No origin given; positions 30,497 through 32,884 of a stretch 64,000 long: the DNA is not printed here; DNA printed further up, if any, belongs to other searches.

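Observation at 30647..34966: Tandem paralogs encoding a cytochrome c (two CxxCH motifs) / CarboxypepD_reg / beta-propeller fusion downstream of a TonB receptor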

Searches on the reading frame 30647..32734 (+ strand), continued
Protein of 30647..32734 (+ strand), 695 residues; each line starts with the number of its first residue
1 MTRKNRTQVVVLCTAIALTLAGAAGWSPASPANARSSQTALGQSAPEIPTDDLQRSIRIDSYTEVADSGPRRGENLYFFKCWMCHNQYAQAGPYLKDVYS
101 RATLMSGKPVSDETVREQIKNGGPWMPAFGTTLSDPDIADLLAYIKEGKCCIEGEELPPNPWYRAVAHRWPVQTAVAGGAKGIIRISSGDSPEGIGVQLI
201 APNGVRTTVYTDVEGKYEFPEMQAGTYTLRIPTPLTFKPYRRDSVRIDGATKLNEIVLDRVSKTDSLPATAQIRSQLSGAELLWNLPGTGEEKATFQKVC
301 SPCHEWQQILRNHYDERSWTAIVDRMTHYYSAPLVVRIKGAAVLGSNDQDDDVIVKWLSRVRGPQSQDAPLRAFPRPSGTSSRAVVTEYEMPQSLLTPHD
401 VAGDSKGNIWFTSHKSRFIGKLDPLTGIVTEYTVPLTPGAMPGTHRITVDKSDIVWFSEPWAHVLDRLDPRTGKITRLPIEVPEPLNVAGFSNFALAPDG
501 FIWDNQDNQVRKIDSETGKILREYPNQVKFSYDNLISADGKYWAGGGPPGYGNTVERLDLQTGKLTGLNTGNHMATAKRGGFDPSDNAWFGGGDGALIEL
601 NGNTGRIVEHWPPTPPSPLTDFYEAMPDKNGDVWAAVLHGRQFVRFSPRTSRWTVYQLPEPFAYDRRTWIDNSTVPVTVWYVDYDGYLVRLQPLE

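Call 7: find_homologous_proteins(query=window:30647-32734:+, max_evalue=0.00001)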
Query window:30647-32734:+ (695 aa): 806 proteins with E <= 0.00001 among 8000 candidates; the best 120 are listed.
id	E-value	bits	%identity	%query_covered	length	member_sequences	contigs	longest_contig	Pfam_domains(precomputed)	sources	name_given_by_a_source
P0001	0.0e+0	1576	96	100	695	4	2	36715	PF24684.2,PF13620.13,PF13442.12,PF00034.27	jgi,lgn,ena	jgi:streptogramin lyase/mono/diheme cytochrome c family protein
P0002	0.0e+0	1516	92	100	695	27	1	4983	PF21959.3,PF24684.2,PF13620.13,PF13442.12,PF00034.27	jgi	jgi:virginiamycin B lyase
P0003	0.0e+0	1490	90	100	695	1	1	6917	PF21959.3,PF24684.2,PF13620.13,PF13442.12,PF00034.27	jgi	jgi:streptogramin lyase/mono/diheme cytochrome c family protein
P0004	0.0e+0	1338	95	85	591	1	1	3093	PF21959.3,PF24684.2,PF13620.13,PF13442.12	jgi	jgi:streptogramin lyase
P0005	0.0e+0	1246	75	100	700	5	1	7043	PF24684.2,PF13620.13,PF13442.12,PF00034.27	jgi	jgi:streptogramin lyase/mono/diheme cytochrome c family protein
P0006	0.0e+0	1183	70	99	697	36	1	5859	PF24684.2,PF13620.13,PF13442.12,PF00034.27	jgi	jgi:virginiamycin B lyase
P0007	0.0e+0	1153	93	76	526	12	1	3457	PF24684.2,PF13620.13,PF13442.12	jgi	jgi:streptogramin lyase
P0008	0.0e+0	1144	70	98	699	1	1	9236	PF21959.3,PF24684.2,PF13620.13,PF13442.12,PF00034.27,PF08450.19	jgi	jgi:virginiamycin B lyase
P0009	0.0e+0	1131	69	98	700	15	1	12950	PF21959.3,PF24684.2,PF13620.13,PF13442.12,PF00034.27,PF08450.19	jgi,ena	jgi:virginiamycin B lyase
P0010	0.0e+0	1130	69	99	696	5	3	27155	PF21959.3,PF24684.2,PF13620.13,PF13442.12,PF00034.27,PF08450.19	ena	-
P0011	0.0e+0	1129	69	100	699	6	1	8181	PF21959.3,PF24684.2,PF13620.13,PF13442.12,PF00034.27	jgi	jgi:virginiamycin B lyase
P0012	0.0e+0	1129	69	99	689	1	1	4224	PF21959.3,PF24684.2,PF13620.13,PF13442.12,PF00034.27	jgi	jgi:virginiamycin B lyase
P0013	0.0e+0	1127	68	99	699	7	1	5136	PF24684.2,PF13620.13,PF13442.12,PF00034.27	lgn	-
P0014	0.0e+0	1122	71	94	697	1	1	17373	PF21959.3,PF24684.2,PF13620.13,PF13442.12,PF00034.27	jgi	jgi:virginiamycin B lyase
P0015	0.0e+0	1122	68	99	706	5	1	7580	PF21959.3,PF24684.2,PF13620.13,PF13442.12,PF00034.27,PF08450.19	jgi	jgi:virginiamycin B lyase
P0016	0.0e+0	1110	65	100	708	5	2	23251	PF21959.3,PF24684.2,PF13620.13,PF13442.12,PF00034.27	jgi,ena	jgi:streptogramin lyase/mono/diheme cytochrome c family protein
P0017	0.0e+0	1110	68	99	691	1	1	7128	PF21959.3,PF24684.2,PF13620.13,PF13442.12,PF00034.27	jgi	jgi:streptogramin lyase/cytochrome c5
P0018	0.0e+0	1108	67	100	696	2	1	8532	PF21959.3,PF24684.2,PF13620.13,PF13442.12,PF00034.27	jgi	jgi:streptogramin lyase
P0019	0.0e+0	1107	66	100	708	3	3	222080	PF21959.3,PF24684.2,PF13620.13,PF13442.12,PF00034.27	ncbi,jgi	jgi:virginiamycin B lyase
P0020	0.0e+0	1107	68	99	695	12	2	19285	PF07494.18,PF21959.3,PF24684.2,PF13620.13,PF13442.12,PF00034.27,PF08450.19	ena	-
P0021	0.0e+0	1103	68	99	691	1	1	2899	PF21959.3,PF24684.2,PF13620.13,PF13442.12,PF00034.27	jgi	jgi:virginiamycin B lyase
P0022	0.0e+0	1102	66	100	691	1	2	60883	PF21959.3,PF24684.2,PF13620.13,PF13442.12,PF00034.27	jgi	jgi:virginiamycin B lyase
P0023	0.0e+0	1102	70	93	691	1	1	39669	PF21959.3,PF24684.2,PF13620.13,PF13442.12,PF00034.27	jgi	jgi:virginiamycin B lyase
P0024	0.0e+0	1099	66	100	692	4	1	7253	PF21959.3,PF24684.2,PF13620.13,PF13442.12,PF00034.27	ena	-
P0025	0.0e+0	1097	68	93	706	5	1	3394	PF21959.3,PF24684.2,PF13620.13,PF13442.12,PF00034.27,PF08450.19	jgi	jgi:virginiamycin B lyase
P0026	0.0e+0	1096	66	100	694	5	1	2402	PF24684.2,PF13620.13,PF13442.12,PF00034.27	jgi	jgi:virginiamycin B lyase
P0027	0.0e+0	1092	65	100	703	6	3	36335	PF24684.2,PF13620.13,PF13442.12,PF00034.27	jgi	jgi:streptogramin lyase/mono/diheme cytochrome c family protein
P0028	0.0e+0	1088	69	93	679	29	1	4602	PF24684.2,PF13620.13,PF13442.12,PF00034.27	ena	-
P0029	0.0e+0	1088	72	88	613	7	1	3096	PF24684.2,PF13620.13,PF13442.12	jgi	jgi:streptogramin lyase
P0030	0.0e+0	1087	65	100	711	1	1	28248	PF21959.3,PF24684.2,PF13620.13,PF13442.12,PF00034.27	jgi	jgi:virginiamycin B lyase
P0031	0.0e+0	1085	67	99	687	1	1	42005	PF21959.3,PF24684.2,PF13620.13,PF13442.12,PF00034.27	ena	-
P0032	0.0e+0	1083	68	93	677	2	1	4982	PF24684.2,PF13620.13,PF13442.12,PF00034.27,PF08450.19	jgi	jgi:virginiamycin B lyase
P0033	0.0e+0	1082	65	99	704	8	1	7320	PF21959.3,PF24684.2,PF13620.13,PF13442.12,PF00034.27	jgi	jgi:virginiamycin B lyase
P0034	0.0e+0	1080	64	100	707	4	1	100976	PF21959.3,PF24684.2,PF13620.13,PF13442.12,PF00034.27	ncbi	-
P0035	0.0e+0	1076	67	93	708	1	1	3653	PF24684.2,PF13620.13,PF13442.12,PF00034.27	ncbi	-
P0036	0.0e+0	1075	65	99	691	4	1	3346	PF24684.2,PF13620.13,PF13442.12,PF00034.27,PF08450.19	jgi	jgi:virginiamycin B lyase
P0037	0.0e+0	1075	67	93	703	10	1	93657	PF21959.3,PF24684.2,PF13620.13,PF13442.12,PF00034.27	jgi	jgi:virginiamycin B lyase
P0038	0.0e+0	1071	64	99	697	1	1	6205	PF21959.3,PF24684.2,PF13620.13,PF13442.12,PF00034.27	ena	-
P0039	0.0e+0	1071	63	100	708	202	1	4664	PF21959.3,PF24684.2,PF13620.13,PF13442.12,PF00034.27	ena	-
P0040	0.0e+0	1071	64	100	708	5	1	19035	PF21959.3,PF24684.2,PF13620.13,PF13442.12,PF00034.27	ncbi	-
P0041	0.0e+0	1070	64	99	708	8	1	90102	PF21959.3,PF24684.2,PF13620.13,PF13442.12,PF00034.27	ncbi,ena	-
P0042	0.0e+0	1068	64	99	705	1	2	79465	PF21959.3,PF24684.2,PF13620.13,PF13442.12,PF00034.27,PF08450.19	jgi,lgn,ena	-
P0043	0.0e+0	1063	63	99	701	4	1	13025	PF24684.2,PF13620.13,PF13442.12,PF00034.27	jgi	jgi:streptogramin lyase/mono/diheme cytochrome c family protein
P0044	0.0e+0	1063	64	99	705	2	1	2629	PF21959.3,PF24684.2,PF13620.13,PF13442.12,PF00034.27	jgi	jgi:streptogramin lyase/mono/diheme cytochrome c family protein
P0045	0.0e+0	1060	63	99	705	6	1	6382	PF21959.3,PF24684.2,PF13620.13,PF13442.12,PF00034.27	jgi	jgi:virginiamycin B lyase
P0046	0.0e+0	1059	63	100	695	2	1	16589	PF21959.3,PF24684.2,PF13620.13,PF13442.12,PF00034.27,PF08450.19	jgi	jgi:virginiamycin B lyase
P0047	0.0e+0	1058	63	99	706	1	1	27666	PF21959.3,PF24684.2,PF13620.13,PF13442.12,PF00034.27,PF08450.19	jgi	jgi:streptogramin lyase/cytochrome c5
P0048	0.0e+0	1058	65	98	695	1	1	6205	PF21959.3,PF24684.2,PF13620.13,PF13442.12,PF00034.27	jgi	-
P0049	0.0e+0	1053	65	98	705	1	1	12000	PF21959.3,PF24684.2,PF13620.13,PF13442.12,PF00034.27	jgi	jgi:streptogramin lyase/cytochrome c5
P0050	0.0e+0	1052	65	95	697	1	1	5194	PF24684.2,PF13620.13,PF13442.12,PF00034.27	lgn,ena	-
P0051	0.0e+0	1051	63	100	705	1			PF21959.3,PF24684.2,PF13620.13,PF13442.12,PF00034.27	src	-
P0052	0.0e+0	1049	63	100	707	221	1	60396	PF21959.3,PF24684.2,PF13620.13,PF13442.12,PF00034.27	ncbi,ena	-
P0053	0.0e+0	1049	63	99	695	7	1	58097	PF21959.3,PF24684.2,PF13620.13,PF13442.12,PF00034.27,PF08450.19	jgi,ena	-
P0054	0.0e+0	1047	63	100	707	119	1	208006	PF21959.3,PF24684.2,PF13620.13,PF13442.12,PF00034.27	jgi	jgi:virginiamycin B lyase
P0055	0.0e+0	1045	63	96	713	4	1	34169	PF24684.2,PF13620.13,PF13442.12,PF00034.27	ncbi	-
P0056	0.0e+0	1043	63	98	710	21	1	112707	PF21959.3,PF24684.2,PF13620.13,PF13442.12,PF00034.27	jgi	jgi:virginiamycin B lyase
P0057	0.0e+0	1043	65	94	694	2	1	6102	PF21959.3,PF24684.2,PF13620.13,PF13442.12,PF00034.27,PF08450.19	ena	-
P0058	0.0e+0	1043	62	100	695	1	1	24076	PF21959.3,PF24684.2,PF13620.13,PF13442.12,PF00034.27,PF08450.19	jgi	jgi:virginiamycin B lyase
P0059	0.0e+0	1042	62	100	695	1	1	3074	PF21959.3,PF24684.2,PF13620.13,PF13442.12,PF00034.27,PF08450.19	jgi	jgi:virginiamycin B lyase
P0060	0.0e+0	1042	63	98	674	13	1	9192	PF21959.3,PF24684.2,PF13620.13,PF13442.12,PF00034.27,PF08450.19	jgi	-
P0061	0.0e+0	1041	63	100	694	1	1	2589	PF21959.3,PF24684.2,PF13620.13,PF13442.12,PF00034.27,PF08450.19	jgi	jgi:streptogramin lyase/cytochrome c5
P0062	0.0e+0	1040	62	100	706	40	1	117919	PF21959.3,PF24684.2,PF13620.13,PF13442.12,PF00034.27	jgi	jgi:virginiamycin B lyase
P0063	0.0e+0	1040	63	99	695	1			PF24684.2,PF13620.13,PF13442.12,PF00034.27,PF08450.19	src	-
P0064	0.0e+0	1038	62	100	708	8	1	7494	PF21959.3,PF24684.2,PF13620.13,PF13442.12,PF22904.4,PF00034.27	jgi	jgi:streptogramin lyase/mono/diheme cytochrome c family protein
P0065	0.0e+0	1038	62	100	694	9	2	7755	PF21959.3,PF24684.2,PF13620.13,PF13442.12,PF00034.27,PF08450.19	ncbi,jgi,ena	-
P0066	0.0e+0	1036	61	100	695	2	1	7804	PF21959.3,PF24684.2,PF13620.13,PF13442.12,PF00034.27,PF08450.19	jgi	jgi:streptogramin lyase/cytochrome c5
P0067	0.0e+0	1036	65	94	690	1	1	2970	PF21959.3,PF24684.2,PF13620.13,PF13442.12,PF22904.4,PF00034.27,PF08450.19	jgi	jgi:virginiamycin B lyase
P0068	0.0e+0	1033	62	99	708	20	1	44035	PF24684.2,PF13620.13,PF13442.12,PF00034.27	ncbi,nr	ncbi:MAG: c-type cytochrome [Acidobacteriia bacterium]|nr:c-type cytochrome [Terriglobia bacterium]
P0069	0.0e+0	1032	66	93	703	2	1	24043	PF21959.3,PF24684.2,PF13620.13,PF13442.12,PF00034.27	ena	-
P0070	0.0e+0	1030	62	100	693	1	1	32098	PF24684.2,PF13620.13,PF13442.12,PF00034.27,PF08450.19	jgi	jgi:streptogramin lyase/mono/diheme cytochrome c family protein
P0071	0.0e+0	1030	62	100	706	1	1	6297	PF21959.3,PF24684.2,PF13620.13,PF13442.12,PF00034.27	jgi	jgi:streptogramin lyase/mono/diheme cytochrome c family protein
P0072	0.0e+0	1028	62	98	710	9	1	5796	PF21959.3,PF24684.2,PF13620.13,PF13442.12,PF00034.27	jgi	jgi:streptogramin lyase/cytochrome c5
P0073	0.0e+0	1027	62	99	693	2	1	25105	PF21959.3,PF24684.2,PF13620.13,PF13442.12,PF00034.27,PF08450.19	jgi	jgi:streptogramin lyase/mono/diheme cytochrome c family protein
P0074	0.0e+0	1027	62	100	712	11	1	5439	PF24684.2,PF13620.13,PF13442.12,PF00034.27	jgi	-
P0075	0.0e+0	1026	62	100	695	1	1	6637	PF24684.2,PF13620.13,PF13442.12,PF00034.27,PF08450.19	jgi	jgi:streptogramin lyase/mono/diheme cytochrome c family protein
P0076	0.0e+0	1025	62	99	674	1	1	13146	PF21959.3,PF24684.2,PF13620.13,PF13442.12,PF00034.27,PF08450.19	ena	-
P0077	0.0e+0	1024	61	100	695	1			PF21959.3,PF24684.2,PF13620.13,PF13442.12,PF00034.27,PF08450.19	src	-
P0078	0.0e+0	1024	62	99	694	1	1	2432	PF21959.3,PF24684.2,PF13620.13,PF13442.12,PF00034.27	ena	-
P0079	0.0e+0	1023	62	99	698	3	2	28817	PF21959.3,PF24684.2,PF13620.13,PF13442.12,PF00034.27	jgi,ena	-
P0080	0.0e+0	1021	62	99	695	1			PF21959.3,PF24684.2,PF13620.13,PF13442.12,PF00034.27,PF08450.19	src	-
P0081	0.0e+0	1021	68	88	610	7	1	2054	PF24684.2,PF13620.13,PF13442.12,PF08450.19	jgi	jgi:streptogramin lyase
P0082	0.0e+0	1020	64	93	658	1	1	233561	PF21959.3,PF24684.2,PF13442.12,PF00034.27,PF08450.19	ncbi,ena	-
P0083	0.0e+0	1019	63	96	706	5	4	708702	PF21959.3,PF24684.2,PF13620.13,PF13442.12,PF00034.27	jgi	jgi:streptogramin lyase/cytochrome c5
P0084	0.0e+0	1019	61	100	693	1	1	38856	PF21959.3,PF24684.2,PF13620.13,PF13442.12,PF00034.27,PF08450.19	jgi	jgi:streptogramin lyase/mono/diheme cytochrome c family protein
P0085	0.0e+0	1019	61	100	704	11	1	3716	PF21959.3,PF24684.2,PF13620.13,PF13442.12,PF00034.27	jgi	jgi:virginiamycin B lyase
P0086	0.0e+0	1018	61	100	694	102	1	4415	PF21959.3,PF24684.2,PF13620.13,PF13442.12,PF00034.27,PF08450.19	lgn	-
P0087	0.0e+0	1018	63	96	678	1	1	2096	PF21959.3,PF24684.2,PF13620.13,PF13442.12,PF00034.27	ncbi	ncbi:MAG: c-type cytochrome, partial [Candidatus Acidiferrales bacterium]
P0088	0.0e+0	1017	63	95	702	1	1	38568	PF21959.3,PF24684.2,PF13620.13,PF13442.12,PF00034.27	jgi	jgi:streptogramin lyase/mono/diheme cytochrome c family protein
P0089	0.0e+0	1016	61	100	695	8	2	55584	PF21959.3,PF24684.2,PF13620.13,PF13442.12,PF00034.27,PF08450.19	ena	-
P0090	0.0e+0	1015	61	100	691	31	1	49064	PF24684.2,PF13620.13,PF13442.12,PF00034.27,PF08450.19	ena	-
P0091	0.0e+0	1015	61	100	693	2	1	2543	PF21959.3,PF24684.2,PF13620.13,PF13442.12,PF00034.27,PF08450.19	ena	-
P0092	0.0e+0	1013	60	99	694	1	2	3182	PF21959.3,PF24684.2,PF13620.13,PF13442.12,PF00034.27,PF08450.19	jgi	jgi:virginiamycin B lyase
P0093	0.0e+0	1012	62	99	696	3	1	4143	PF24684.2,PF13620.13,PF13442.12,PF00034.27,PF08450.19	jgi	jgi:streptogramin lyase/mono/diheme cytochrome c family protein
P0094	0.0e+0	1012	60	100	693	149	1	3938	PF24684.2,PF13620.13,PF13442.12,PF00034.27,PF08450.19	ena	-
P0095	0.0e+0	1012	62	100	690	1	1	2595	PF21959.3,PF24684.2,PF13620.13,PF13442.12,PF00034.27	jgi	jgi:streptogramin lyase/mono/diheme cytochrome c family protein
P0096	0.0e+0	1011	61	99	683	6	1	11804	PF21959.3,PF24684.2,PF13620.13,PF13442.12,PF00034.27,PF08450.19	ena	-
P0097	0.0e+0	1011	61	100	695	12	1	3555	PF21959.3,PF24684.2,PF13620.13,PF13442.12,PF00034.27,PF08450.19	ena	-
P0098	5.8e-298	1008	63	93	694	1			PF21959.3,PF24684.2,PF13620.13,PF13442.12,PF00034.27,PF08450.19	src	-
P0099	6.9e-298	1008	60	100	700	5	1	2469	PF21959.3,PF24684.2,PF13620.13,PF13442.12,PF00034.27,PF08450.19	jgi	jgi:virginiamycin B lyase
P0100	9.5e-298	1008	61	100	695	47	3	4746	PF24684.2,PF13620.13,PF13442.12,PF00034.27,PF08450.19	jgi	jgi:virginiamycin B lyase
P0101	4.6e-297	1005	61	99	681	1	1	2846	PF24684.2,PF13620.13,PF13442.12,PF00034.27,PF08450.19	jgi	-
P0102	9.9e-297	1004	64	93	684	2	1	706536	PF07494.18,PF21959.3,PF24684.2,PF13620.13,PF13442.12,PF00034.27,PF08450.19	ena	-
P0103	1.0e-296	1004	63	94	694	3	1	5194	PF21959.3,PF24684.2,PF13620.13,PF13442.12,PF00034.27,PF08450.19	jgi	jgi:streptogramin lyase/mono/diheme cytochrome c family protein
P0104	1.2e-296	1004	61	99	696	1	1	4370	PF21959.3,PF24684.2,PF13620.13,PF13442.12,PF00034.27,PF08450.19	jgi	jgi:virginiamycin B lyase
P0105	2.5e-296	1003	63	93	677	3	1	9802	PF21959.3,PF24684.2,PF13620.13,PF13442.12,PF00034.27,PF08450.19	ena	-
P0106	4.3e-296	1002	61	99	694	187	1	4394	PF21959.3,PF24684.2,PF13620.13,PF13442.12,PF00034.27,PF08450.19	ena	-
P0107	1.1e-295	1001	62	93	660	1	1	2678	PF24684.2,PF13620.13,PF13442.12,PF00034.27,PF08450.19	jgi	-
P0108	2.1e-295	1000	60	99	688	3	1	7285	PF21959.3,PF24684.2,PF13620.13,PF13442.12,PF00034.27,PF08450.19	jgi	jgi:streptogramin lyase/mono/diheme cytochrome c family protein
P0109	2.2e-295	1000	63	93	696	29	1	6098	PF21959.3,PF24684.2,PF13620.13,PF13442.12,PF22904.4,PF00034.27,PF08450.19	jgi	jgi:streptogramin lyase/mono/diheme cytochrome c family protein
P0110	2.3e-295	1000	62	93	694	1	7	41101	PF21959.3,PF24684.2,PF13620.13,PF13442.12,PF00034.27,PF08450.19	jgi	jgi:virginiamycin B lyase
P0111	2.7e-295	1000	62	93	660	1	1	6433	PF24684.2,PF13620.13,PF13442.12,PF00034.27,PF08450.19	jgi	-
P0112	2.7e-295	1000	62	93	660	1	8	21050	PF24684.2,PF13620.13,PF13442.12,PF00034.27,PF08450.19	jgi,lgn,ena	-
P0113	3.3e-295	999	60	99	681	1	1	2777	PF24684.2,PF13620.13,PF13442.12,PF00034.27,PF08450.19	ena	-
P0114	5.9e-295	998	60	99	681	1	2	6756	PF24684.2,PF13620.13,PF13442.12,PF00034.27,PF08450.19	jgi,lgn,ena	-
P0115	8.4e-295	998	62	94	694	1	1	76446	PF21959.3,PF24684.2,PF13620.13,PF13442.12,PF00034.27,PF08450.19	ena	-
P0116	9.7e-295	998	62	93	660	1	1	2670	PF24684.2,PF13620.13,PF13442.12,PF00034.27,PF08450.19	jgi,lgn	-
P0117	1.7e-294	997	60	100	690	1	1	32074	PF21959.3,PF24684.2,PF13620.13,PF13442.12,PF00034.27,PF08450.19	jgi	-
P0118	2.2e-294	997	60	98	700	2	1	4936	PF24684.2,PF13620.13,PF13442.12,PF00034.27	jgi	jgi:streptogramin lyase/mono/diheme cytochrome c family protein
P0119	2.6e-294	996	63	96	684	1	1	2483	PF21959.3,PF24684.2,PF13620.13,PF13442.12,PF00034.27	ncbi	ncbi:MAG: c-type cytochrome, partial [Candidatus Acidiferrales bacterium]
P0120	1.4e-293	994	62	94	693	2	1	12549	PF21959.3,PF24684.2,PF13620.13,PF13442.12,PF00034.27,PF08450.19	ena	-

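Call 16: find_encoding_contigs(protein=P0019, flank=10000, max_places=2)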
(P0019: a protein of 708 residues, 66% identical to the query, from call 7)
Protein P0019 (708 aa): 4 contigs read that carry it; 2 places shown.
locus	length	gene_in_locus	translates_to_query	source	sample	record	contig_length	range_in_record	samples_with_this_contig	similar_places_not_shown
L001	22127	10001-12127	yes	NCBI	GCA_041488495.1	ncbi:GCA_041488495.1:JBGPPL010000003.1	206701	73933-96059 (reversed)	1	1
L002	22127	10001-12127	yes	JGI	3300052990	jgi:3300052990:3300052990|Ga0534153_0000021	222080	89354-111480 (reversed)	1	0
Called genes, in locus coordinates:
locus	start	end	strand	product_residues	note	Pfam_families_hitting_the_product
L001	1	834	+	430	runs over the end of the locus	PF01070:FMN_dh, PF03060:NMO (weak)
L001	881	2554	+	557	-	PF07992:Pyr_redox_2 (faint), PF00890:FAD_binding_2, PF01266:DAO, PF01946:Thi4 (faint), PF03486:HI0933_like (weak), PF12831:FAD_oxidored, PF13450:NAD_binding_8 (weak), PF00890:FAD_binding_2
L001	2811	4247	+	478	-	PF13473:Cupredoxin_1 (faint), PF07732:Cu-oxidase_3, PF00394:Cu-oxidase, PF07731:Cu-oxidase_2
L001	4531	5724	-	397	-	PF00291:PALP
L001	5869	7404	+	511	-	PF00375:SDF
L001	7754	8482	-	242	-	PF13026:DUF3887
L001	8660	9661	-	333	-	PF00561:Abhydrolase_1, PF12146:Hydrolase_4 (weak), PF12697:Abhydrolase_6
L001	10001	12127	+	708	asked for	PF00034:Cytochrom_C (weak), PF13442:Cytochrome_CBB3, PF13620:CarboxypepD_reg (weak), PF21959:DUF6923 (faint), PF24684:Vgb_lyase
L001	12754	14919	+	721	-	PF01011:PQQ, PF13360:PQQ_2 (weak), PF07774:EMC1_C (faint)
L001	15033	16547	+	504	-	PF13442:Cytochrome_CBB3 (weak)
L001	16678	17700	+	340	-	PF13276:HTH_21 (faint)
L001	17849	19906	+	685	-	PF13620:CarboxypepD_reg (weak)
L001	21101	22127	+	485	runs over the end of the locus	PF01139:RtcB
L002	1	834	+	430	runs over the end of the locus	PF01070:FMN_dh, PF03060:NMO (weak)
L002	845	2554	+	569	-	PF01946:Thi4 (faint), PF07992:Pyr_redox_2 (faint), PF00890:FAD_binding_2, PF01266:DAO, PF03486:HI0933_like (weak), PF12831:FAD_oxidored, PF13450:NAD_binding_8 (weak), PF00890:FAD_binding_2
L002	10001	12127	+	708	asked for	PF00034:Cytochrom_C (weak), PF13442:Cytochrome_CBB3, PF13620:CarboxypepD_reg (weak), PF21959:DUF6923 (faint), PF24684:Vgb_lyase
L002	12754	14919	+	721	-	PF01011:PQQ, PF13360:PQQ_2 (weak), PF07774:EMC1_C (faint)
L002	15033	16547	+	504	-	PF13442:Cytochrome_CBB3 (weak)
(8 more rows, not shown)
